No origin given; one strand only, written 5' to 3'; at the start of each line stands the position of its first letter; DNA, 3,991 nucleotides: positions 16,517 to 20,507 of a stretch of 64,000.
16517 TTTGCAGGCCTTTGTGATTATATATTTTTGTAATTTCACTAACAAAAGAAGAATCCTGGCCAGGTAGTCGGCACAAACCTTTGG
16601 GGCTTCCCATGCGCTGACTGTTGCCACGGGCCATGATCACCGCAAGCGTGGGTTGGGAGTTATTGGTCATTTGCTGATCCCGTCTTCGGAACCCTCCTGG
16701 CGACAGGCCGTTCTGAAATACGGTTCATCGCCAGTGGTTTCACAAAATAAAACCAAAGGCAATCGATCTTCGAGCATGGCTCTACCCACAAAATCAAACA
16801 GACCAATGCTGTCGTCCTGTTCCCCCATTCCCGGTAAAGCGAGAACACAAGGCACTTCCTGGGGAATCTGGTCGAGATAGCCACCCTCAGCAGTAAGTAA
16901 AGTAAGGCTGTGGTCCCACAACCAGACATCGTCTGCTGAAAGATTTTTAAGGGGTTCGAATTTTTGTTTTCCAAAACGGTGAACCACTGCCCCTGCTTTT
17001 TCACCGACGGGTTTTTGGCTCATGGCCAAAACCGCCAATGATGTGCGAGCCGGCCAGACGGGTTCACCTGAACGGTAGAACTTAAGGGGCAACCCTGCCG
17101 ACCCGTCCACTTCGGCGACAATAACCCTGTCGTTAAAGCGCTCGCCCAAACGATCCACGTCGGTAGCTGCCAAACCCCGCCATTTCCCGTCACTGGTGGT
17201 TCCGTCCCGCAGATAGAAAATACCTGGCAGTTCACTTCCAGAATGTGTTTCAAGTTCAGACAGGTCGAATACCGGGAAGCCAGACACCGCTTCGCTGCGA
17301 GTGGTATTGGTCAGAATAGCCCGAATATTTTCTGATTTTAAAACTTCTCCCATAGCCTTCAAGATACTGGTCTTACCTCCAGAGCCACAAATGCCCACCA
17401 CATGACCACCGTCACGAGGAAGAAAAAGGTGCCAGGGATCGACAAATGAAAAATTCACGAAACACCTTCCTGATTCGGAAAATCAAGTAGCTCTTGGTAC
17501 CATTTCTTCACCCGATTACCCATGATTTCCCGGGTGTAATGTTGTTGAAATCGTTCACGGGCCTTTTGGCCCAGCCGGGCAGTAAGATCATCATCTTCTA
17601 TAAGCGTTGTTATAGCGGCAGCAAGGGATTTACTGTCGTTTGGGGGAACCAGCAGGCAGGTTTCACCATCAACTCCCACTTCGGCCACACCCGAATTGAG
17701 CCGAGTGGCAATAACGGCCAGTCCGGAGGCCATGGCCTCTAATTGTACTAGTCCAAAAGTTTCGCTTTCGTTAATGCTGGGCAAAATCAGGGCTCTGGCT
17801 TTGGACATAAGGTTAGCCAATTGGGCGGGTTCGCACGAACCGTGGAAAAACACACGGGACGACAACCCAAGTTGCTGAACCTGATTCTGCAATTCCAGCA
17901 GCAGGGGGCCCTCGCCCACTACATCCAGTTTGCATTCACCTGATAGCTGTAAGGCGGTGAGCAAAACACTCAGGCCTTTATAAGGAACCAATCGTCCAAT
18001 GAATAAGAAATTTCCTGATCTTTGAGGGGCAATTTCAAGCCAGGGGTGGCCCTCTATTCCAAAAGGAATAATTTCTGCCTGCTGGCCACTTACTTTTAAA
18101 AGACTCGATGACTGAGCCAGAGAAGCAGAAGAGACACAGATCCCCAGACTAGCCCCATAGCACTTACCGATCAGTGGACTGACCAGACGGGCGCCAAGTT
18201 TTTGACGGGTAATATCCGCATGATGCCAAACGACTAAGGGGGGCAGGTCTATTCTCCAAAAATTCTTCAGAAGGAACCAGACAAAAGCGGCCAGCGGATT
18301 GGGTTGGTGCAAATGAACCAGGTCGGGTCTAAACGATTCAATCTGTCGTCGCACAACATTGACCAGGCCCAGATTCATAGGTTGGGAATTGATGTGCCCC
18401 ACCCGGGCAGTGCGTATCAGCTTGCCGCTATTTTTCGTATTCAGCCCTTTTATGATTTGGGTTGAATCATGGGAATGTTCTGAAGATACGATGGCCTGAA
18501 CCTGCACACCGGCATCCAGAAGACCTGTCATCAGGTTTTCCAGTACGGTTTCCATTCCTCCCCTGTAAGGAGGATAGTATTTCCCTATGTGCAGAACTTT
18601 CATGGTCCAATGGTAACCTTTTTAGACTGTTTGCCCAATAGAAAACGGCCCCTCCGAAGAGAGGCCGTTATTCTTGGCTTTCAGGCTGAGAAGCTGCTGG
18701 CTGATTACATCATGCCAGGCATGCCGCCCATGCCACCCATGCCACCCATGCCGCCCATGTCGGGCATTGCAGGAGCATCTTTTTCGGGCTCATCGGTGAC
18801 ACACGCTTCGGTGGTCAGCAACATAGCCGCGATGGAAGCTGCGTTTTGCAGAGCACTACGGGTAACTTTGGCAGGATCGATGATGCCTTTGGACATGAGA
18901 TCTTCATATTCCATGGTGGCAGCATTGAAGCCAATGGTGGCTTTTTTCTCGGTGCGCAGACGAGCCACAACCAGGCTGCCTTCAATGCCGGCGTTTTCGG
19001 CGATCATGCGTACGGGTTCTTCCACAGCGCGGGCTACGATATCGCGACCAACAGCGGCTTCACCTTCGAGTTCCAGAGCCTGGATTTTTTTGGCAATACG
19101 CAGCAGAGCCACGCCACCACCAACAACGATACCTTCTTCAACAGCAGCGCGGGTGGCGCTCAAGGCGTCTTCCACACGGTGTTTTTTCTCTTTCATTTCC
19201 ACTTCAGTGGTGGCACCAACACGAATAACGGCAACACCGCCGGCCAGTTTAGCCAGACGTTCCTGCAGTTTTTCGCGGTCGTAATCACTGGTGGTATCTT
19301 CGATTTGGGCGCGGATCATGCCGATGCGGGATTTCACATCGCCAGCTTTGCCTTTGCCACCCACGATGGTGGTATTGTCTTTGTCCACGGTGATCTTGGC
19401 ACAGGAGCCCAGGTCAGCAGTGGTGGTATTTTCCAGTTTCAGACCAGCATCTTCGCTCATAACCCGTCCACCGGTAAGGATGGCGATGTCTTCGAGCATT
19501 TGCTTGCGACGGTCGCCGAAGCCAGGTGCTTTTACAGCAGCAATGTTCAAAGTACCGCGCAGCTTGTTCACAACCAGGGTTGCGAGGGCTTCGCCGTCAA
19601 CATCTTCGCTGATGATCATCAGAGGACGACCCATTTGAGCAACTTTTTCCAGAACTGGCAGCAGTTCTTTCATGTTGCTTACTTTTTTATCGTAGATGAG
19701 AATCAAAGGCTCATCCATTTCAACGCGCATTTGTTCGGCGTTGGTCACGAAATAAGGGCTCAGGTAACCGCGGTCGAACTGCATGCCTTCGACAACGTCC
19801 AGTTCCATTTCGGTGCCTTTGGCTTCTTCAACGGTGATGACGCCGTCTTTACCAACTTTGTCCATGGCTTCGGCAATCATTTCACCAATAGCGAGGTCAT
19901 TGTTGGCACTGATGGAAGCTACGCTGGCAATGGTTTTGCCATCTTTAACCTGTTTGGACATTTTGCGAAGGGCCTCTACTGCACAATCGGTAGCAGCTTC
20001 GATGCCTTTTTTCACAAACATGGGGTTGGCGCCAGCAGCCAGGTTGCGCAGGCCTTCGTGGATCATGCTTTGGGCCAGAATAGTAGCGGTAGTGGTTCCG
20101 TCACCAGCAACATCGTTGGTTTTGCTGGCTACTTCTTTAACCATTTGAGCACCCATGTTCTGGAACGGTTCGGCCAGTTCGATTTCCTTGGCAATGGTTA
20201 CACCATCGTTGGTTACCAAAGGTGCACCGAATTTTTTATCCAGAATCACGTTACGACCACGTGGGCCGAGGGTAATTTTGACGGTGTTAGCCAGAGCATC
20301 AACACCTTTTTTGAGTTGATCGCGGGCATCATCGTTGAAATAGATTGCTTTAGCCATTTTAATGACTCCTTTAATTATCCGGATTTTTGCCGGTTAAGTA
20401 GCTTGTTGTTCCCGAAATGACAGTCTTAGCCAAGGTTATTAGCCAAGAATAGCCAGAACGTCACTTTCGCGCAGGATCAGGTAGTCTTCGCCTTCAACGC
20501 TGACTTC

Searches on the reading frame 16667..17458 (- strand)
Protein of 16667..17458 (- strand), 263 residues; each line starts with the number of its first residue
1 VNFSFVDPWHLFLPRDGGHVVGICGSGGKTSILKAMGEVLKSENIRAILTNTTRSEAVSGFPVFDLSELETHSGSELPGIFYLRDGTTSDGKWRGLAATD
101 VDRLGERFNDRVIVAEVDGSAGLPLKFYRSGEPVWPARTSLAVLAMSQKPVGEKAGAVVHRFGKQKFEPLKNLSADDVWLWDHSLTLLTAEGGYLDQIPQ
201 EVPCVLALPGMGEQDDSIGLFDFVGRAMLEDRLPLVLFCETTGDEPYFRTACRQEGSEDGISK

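Call 64: search_protein_families(library=pfam, proteins=[window:16667-17458:-], max_evalue=0.0001)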
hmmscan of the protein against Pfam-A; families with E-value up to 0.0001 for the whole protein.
window:16667-17458:- (263 aa): 1 family
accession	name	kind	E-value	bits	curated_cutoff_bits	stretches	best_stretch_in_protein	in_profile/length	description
PF19842.5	YqeC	-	1.3e-20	74.5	27.6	1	22-162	2-144/145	YqeC protein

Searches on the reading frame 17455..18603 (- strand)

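Call 64: search_protein_families(library=pfam, proteins=[window:17455-18603:-], max_evalue=0.0001)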
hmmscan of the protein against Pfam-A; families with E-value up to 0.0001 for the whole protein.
window:17455-18603:- (382 aa): 6 families
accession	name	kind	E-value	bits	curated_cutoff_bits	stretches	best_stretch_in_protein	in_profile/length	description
PF00534.26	Glycos_transf_1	-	1e-38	133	26.4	1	199-351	18-172/172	Glycosyl transferases group 1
PF13692.12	Glyco_trans_1_4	-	1.7e-31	109.8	27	1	198-337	3-142/142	Glycosyl transferases group 1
PF13439.12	Glyco_transf_4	-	7.9e-14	52.5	28.5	1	15-183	2-166/170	Glycosyltransferase Family 4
PF13579.12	Glyco_trans_4_4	-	3e-11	44.3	29.7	1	15-182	1-158/158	Glycosyl transferase 4-like domain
PF13524.12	Glyco_trans_1_2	-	3.5e-08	33.9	25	1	222-357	13-134/144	Glycosyl transferase-like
PF20706.3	GT4-conflict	-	3.2e-07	30.1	26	1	192-358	193-378/385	Family 4 Glycosyltransferase in conflict systems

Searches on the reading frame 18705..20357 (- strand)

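Call 64: search_protein_families(library=pfam, proteins=[window:18705-20357:-], max_evalue=0.0001)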
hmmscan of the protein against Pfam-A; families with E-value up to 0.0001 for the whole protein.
window:18705-20357:- (550 aa): 1 family
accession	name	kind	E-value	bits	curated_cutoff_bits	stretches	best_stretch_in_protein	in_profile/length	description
PF00118.29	Cpn60_TCP1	-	2.2e-80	271.1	34.3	1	22-522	1-488/490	TCP-1/cpn60 chaperonin family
